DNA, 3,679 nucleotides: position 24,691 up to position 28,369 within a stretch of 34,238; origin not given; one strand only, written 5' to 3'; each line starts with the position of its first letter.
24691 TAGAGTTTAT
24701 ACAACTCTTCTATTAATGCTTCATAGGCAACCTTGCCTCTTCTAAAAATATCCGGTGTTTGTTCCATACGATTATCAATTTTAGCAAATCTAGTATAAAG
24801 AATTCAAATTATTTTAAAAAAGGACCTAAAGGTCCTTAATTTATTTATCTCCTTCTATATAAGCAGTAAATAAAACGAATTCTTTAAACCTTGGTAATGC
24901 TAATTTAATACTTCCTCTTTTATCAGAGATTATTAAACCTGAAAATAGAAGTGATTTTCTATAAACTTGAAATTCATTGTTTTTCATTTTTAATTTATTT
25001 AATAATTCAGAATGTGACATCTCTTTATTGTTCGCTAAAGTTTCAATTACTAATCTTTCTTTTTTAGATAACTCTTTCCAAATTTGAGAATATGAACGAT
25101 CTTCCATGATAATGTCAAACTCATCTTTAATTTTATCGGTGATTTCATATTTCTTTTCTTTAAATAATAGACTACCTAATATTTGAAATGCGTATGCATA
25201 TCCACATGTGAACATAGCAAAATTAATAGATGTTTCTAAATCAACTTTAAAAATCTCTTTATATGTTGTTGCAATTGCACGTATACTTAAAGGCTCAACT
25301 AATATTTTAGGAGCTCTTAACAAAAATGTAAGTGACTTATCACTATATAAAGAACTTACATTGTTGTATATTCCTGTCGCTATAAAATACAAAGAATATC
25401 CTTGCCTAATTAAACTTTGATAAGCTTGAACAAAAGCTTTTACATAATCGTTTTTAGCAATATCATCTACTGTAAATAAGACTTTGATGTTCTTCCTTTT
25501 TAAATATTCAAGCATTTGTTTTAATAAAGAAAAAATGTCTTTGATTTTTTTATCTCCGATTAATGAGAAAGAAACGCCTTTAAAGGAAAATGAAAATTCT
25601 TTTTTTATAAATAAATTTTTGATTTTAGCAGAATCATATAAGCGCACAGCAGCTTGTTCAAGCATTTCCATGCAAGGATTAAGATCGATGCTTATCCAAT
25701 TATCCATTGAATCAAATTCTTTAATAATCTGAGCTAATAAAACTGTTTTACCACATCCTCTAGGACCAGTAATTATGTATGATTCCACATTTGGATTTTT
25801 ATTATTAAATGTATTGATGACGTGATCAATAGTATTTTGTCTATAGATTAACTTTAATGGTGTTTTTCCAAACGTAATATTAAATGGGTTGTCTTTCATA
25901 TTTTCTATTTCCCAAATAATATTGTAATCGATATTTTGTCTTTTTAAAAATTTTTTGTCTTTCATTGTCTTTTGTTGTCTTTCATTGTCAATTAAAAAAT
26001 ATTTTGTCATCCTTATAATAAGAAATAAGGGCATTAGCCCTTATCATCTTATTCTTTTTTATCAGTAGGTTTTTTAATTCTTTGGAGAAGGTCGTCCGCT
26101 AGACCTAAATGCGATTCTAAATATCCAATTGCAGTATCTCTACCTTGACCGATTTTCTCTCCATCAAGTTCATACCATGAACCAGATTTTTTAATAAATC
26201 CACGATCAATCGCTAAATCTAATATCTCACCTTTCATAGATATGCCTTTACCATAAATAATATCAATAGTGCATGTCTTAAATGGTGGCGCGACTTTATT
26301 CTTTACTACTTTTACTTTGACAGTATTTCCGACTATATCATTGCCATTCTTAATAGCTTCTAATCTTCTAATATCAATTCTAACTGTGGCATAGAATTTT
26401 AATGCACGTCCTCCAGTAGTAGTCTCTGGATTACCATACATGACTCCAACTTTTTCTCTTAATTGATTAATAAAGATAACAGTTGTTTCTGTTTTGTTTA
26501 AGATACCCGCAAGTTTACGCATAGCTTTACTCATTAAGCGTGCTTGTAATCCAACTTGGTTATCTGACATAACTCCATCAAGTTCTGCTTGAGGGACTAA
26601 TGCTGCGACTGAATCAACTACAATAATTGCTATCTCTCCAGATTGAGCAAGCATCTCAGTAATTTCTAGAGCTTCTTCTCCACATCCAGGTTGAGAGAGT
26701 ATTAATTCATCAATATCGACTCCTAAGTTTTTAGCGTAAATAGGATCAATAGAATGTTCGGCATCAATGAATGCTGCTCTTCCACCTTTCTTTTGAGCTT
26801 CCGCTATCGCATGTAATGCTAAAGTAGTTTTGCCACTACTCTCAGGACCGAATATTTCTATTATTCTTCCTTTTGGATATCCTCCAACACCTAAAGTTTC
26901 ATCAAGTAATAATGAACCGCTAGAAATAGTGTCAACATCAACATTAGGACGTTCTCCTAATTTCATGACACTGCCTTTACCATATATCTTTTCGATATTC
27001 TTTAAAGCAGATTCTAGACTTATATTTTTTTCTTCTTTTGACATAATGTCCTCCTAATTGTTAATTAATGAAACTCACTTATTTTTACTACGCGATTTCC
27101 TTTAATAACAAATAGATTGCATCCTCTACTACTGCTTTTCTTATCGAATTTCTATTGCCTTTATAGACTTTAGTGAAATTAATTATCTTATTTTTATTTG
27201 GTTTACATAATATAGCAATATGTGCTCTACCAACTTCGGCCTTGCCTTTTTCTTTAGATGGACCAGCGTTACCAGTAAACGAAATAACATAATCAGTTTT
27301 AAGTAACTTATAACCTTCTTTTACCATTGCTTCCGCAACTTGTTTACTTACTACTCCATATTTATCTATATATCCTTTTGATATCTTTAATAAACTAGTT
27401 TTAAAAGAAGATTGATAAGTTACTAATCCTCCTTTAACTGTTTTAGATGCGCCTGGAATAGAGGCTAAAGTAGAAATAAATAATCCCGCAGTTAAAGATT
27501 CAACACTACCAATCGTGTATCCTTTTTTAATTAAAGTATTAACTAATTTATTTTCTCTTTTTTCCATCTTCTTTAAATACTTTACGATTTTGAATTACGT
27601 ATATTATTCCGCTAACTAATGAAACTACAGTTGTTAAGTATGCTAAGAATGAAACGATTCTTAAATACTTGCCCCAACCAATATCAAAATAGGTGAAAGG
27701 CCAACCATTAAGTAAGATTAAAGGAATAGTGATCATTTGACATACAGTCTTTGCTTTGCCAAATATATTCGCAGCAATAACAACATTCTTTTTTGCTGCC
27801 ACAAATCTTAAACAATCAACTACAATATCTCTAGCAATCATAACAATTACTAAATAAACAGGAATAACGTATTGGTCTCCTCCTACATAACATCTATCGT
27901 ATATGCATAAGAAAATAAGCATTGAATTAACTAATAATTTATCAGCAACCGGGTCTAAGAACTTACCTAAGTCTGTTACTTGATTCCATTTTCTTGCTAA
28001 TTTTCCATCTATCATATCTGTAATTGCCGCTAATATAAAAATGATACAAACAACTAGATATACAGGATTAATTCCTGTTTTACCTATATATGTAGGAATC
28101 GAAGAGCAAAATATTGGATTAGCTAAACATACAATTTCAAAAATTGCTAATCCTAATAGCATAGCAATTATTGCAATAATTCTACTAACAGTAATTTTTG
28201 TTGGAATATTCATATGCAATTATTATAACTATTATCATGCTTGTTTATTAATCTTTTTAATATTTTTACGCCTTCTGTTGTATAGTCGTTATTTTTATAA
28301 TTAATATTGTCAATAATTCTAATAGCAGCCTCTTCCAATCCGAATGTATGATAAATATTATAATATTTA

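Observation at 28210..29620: XRE-HTH fused to a PARP-like (H-Y-Q) DUF3990-type domain, plus a DUF3791-like partner, translationally coupled to pgsA-cinA-recA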

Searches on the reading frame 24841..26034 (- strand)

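Call 3: search_protein_families(library=pfam, proteins=[window:24841-26034:-], max_evalue=0.1)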
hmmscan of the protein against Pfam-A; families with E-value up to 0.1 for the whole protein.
window:24841-26034:- (397 aa): 22 families
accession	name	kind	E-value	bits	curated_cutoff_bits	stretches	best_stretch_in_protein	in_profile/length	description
PF01637.24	ATPase_2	-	6.2e-11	43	33.2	1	84-211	21-145/225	ATPase domain predominantly from Archaea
PF10236.15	DAP3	-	2.8e-07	30.5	23.1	1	63-128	2-67/311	Mitochondrial ribosomal death-associated protein 3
PF13173.12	AAA_14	-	1.4e-06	28.8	27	1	85-123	4-42/129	AAA domain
PF00931.28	NB-ARC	-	4.1e-06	26.7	23.5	1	66-206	2-123/248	NB-ARC domain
PF13191.12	AAA_16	-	2.2e-05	25.4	32.6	1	61-193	1-142/167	AAA ATPase domain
PF04851.21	ResIII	-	0.00069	20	22.5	1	64-132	7-73/164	Type III restriction enzyme, res subunit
PF25199.1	nSTAND_NTPase5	-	0.00071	19.9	34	1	67-114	27-72/145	Novel STAND NTPase 5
PF13401.12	AAA_22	-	0.0014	19.4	27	1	86-192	8-93/130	AAA domain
PF00004.35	AAA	-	0.0017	19.2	21.2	1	87-173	2-55/131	ATPase family associated with various cellular activities (AAA)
PF24883.2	NPHP3_N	-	0.0017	19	24.8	1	83-110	22-49/164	Nephrocystin 3, N-terminal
PF07693.20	KAP_NTPase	-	0.0029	17.4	20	1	65-120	1-58/293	KAP family P-loop domain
PF00005.33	ABC_tran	-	0.01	16.9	25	1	83-120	11-48/137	ABC transporter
PF00910.28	RNA_helicase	-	0.017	16.1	21.5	0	87-108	2-23/105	RNA helicase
PF24612.2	Ig_TgrO1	-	0.019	15.6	27.9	1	62-100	32-69/81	TgrO1-like, immunoglobulin-like domain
PF09439.16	SRPRB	-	0.025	14.4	25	1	84-183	4-110/178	Signal recognition particle receptor beta subunit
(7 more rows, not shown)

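Call 34: search_protein_families(library=padloc, proteins=[window:24841-26034:-], max_evalue=0.1)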
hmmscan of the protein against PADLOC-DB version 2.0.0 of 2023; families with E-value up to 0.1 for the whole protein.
window:24841-26034:- (397 aa): 6 families
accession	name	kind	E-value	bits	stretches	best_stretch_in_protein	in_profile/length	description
PDLC04789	PDC-S01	-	3.3e-06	24.4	1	74-136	8-70/375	-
PDLC04140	mad8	-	2.1e-05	22.2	1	87-211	31-113/314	mads_8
PDLC01850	CARF3--CARF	-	0.0035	15.2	1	285-373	104-194/209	-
PDLC02793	SspF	-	0.01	12.3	1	63-110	34-79/600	SspF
PDLC04173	GajB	-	0.034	11.1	0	85-107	11-33/471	-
PDLC04790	PDC-S01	-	0.034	10.9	1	87-131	31-73/422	-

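Call 35: search_protein_families(library=ncbifam, proteins=[window:24841-26034:-], max_evalue=0.1)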
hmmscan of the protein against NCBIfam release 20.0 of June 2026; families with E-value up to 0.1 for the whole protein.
window:24841-26034:- (397 aa): 9 families
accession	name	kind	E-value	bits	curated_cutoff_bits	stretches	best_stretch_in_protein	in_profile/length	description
TIGR03608.1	L_ocin_972_ABC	subfamily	0.0046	16.5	254.85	1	66-173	7-103/206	putative bacteriocin export ABC transporter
TIGR02397.1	dnaX_nterm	equivalog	0.0086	15.4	250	1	66-104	19-56/355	DNA polymerase III subunit gamma/tau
NF041000.1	ATPase_ComGA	equivalog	0.014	14.4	300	0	86-127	131-172/267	competence type IV pilus ATPase ComGA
TIGR02928.1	TIGR02928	subfamily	0.022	13.6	181.3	1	62-193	17-139/366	orc1/cdc6 family replication initiation protein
NF010860.0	PRK14267.1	equivalog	0.024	14.3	412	1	60-103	10-50/253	phosphate ABC transporter ATP-binding protein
NF006987.0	PRK09452.1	equivalog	0.03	13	482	1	63-112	23-71/378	spermidine/putrescine ABC transporter ATP-binding protein PotA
TIGR03420.1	DnaA_homol_Hda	equivalog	0.074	12.6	194.8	0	71-124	28-80/226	DnaA regulatory inactivator Hda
NF010220.0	PRK13678.2-3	equivalog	0.079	13.4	111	0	69-133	16-80/84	hypothetical protein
TIGR02858.1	spore_III_AA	equivalog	0.095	11.9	281.3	0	67-107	98-137/272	stage III sporulation protein AA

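Call 36: search_protein_families(library=phrogs, proteins=[window:24841-26034:-], max_evalue=0.01)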
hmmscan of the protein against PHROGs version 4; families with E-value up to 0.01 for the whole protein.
window:24841-26034:- (397 aa): 3 families
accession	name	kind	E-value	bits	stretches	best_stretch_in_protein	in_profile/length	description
phrog_6841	-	unknown function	0.00025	21.1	1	48-112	21-83/470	-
phrog_325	-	DNA, RNA and nucleotide metabolism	0.002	17.4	1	66-110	476-517/986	Dda-like helicase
phrog_2630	-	unknown function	0.0084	16.4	0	69-124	17-73/326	-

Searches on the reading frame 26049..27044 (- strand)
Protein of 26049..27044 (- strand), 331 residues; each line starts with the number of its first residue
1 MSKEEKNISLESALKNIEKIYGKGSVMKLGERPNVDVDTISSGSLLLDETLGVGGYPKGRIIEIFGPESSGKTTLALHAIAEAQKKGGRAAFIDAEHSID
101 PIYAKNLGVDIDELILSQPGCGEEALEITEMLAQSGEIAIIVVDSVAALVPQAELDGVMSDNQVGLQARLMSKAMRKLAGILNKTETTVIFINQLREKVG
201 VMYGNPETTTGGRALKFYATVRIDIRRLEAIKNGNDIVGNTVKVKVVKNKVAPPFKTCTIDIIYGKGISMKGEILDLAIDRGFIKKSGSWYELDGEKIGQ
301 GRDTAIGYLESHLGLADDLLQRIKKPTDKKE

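Call 61: find_related_loci(query=window:26049-27044:-, collection=metagenome_contigs, flank=6000)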
Query window:26049-27044:- (331 aa) in metagenome_contigs; peptide patterns used: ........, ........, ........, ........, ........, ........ (x = any residue, [..] = any of these).
600 stretches matched a pattern (row limit reached: there are more); 574 encode a relative of the query (tblastn E <= 1e-3); the best 80 are kept; 80 distinct loci.
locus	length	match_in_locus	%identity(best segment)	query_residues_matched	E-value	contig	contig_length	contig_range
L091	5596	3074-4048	75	1-325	8e-167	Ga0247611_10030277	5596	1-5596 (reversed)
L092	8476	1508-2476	74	2-324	2e-163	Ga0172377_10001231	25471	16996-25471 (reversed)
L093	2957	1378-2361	75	1-325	2e-172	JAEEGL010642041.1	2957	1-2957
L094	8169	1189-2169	74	1-324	2e-162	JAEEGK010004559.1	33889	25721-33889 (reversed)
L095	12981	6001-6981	73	1-325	1e-160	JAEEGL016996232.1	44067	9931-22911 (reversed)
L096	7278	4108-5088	73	1-324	3e-160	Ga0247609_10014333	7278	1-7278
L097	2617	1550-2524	74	1-324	5e-170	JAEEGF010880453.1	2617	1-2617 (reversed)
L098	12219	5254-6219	73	10-331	7e-160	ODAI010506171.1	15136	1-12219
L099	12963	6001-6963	72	9-331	8e-158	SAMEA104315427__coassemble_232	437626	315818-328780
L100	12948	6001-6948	73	10-325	7e-157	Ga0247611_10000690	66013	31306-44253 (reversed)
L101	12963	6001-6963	77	5-325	8e-156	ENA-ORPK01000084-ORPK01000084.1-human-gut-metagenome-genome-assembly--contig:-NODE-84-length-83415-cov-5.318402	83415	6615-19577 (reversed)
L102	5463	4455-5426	75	6-329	2e-155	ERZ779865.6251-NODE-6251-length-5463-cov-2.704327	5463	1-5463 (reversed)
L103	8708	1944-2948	73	1-331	2e-153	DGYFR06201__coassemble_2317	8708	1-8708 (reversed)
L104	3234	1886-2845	75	2-324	6e-160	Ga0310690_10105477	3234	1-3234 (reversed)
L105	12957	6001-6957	71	6-324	3e-152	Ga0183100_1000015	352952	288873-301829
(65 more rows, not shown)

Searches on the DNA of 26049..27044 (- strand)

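Call 64: search_rna_families(sources=[L091, L095, L096, L098, L099, L100, L101, L102, L105, L106, L107, L108, L109, L090], threshold=gathering)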
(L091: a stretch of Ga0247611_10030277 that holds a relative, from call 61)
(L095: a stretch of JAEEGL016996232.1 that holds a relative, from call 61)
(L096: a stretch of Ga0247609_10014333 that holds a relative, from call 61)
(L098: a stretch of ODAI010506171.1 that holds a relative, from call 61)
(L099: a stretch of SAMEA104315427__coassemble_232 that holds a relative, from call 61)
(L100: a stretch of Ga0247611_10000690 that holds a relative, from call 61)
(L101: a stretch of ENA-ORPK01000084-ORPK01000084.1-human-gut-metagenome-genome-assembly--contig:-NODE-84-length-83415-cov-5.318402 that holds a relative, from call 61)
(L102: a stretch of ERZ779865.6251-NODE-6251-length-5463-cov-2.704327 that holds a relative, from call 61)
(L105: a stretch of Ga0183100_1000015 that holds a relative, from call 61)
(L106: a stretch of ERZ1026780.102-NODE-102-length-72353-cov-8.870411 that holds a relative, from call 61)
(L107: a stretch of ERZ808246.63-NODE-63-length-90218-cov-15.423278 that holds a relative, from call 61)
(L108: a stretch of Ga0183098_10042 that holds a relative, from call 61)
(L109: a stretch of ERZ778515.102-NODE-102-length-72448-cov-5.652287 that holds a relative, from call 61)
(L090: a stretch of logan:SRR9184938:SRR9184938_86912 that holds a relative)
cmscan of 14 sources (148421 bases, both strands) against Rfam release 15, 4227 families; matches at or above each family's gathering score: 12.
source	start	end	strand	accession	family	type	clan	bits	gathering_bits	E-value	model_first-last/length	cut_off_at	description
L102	2968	3300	+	RF00011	RNaseP_bact_b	Gene; ribozyme;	CL00002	301.7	97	5.4e-88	1-365/365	no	Bacterial RNase P class B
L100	4433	4763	+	RF00011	RNaseP_bact_b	Gene; ribozyme;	CL00002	278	97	1.1e-80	1-365/365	no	Bacterial RNase P class B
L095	4494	4819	+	RF00011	RNaseP_bact_b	Gene; ribozyme;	CL00002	275.3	97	7.4e-80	1-365/365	no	Bacterial RNase P class B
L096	2580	2902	+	RF00011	RNaseP_bact_b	Gene; ribozyme;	CL00002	274.4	97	1.4e-79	1-365/365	no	Bacterial RNase P class B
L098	3684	4013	+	RF00011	RNaseP_bact_b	Gene; ribozyme;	CL00002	273.1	97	3.5e-79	1-365/365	no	Bacterial RNase P class B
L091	1562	1889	+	RF00011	RNaseP_bact_b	Gene; ribozyme;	CL00002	261.7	97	1.2e-75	1-365/365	no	Bacterial RNase P class B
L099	4463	4780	+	RF00011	RNaseP_bact_b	Gene; ribozyme;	CL00002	247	97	4.2e-71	1-365/365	no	Bacterial RNase P class B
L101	4473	4792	+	RF00011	RNaseP_bact_b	Gene; ribozyme;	CL00002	244.4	97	2.7e-70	1-365/365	no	Bacterial RNase P class B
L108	4501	4820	+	RF00011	RNaseP_bact_b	Gene; ribozyme;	CL00002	240.6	97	4.1e-69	1-365/365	no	Bacterial RNase P class B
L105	4432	4750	+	RF00011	RNaseP_bact_b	Gene; ribozyme;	CL00002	239.1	97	1.1e-68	1-365/365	no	Bacterial RNase P class B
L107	4459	4778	+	RF00011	RNaseP_bact_b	Gene; ribozyme;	CL00002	238.2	97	2.3e-68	1-365/365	no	Bacterial RNase P class B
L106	4165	4484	+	RF00011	RNaseP_bact_b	Gene; ribozyme;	CL00002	229.8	97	8.7e-66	1-365/365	no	Bacterial RNase P class B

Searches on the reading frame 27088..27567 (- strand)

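Call 3: search_protein_families(library=pfam, proteins=[window:27088-27567:-], max_evalue=0.1)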
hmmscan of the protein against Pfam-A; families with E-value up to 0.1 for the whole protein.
window:27088-27567:- (159 aa): 1 family
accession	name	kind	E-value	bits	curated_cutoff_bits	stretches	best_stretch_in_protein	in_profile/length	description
PF02464.23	CinA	-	8e-41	139.7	23.5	1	3-157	3-154/155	Competence-damaged protein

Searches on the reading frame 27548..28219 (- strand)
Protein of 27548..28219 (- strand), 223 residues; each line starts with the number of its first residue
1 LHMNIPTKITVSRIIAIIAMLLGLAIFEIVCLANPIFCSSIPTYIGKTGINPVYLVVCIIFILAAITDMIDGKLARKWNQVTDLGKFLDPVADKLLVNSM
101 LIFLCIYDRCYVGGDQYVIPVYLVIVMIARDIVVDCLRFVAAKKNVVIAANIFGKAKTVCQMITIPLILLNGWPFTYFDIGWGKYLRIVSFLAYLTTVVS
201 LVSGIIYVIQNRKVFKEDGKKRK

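Call 3: search_protein_families(library=pfam, proteins=[window:27548-28219:-], max_evalue=0.1)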
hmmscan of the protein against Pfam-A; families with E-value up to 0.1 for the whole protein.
window:27548-28219:- (223 aa): 1 family
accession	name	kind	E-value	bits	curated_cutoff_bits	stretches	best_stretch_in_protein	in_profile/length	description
PF01066.26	CDP-OH_P_transf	-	1.6e-35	123.1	22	1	3-185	1-138/152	CDP-alcohol phosphatidyltransferase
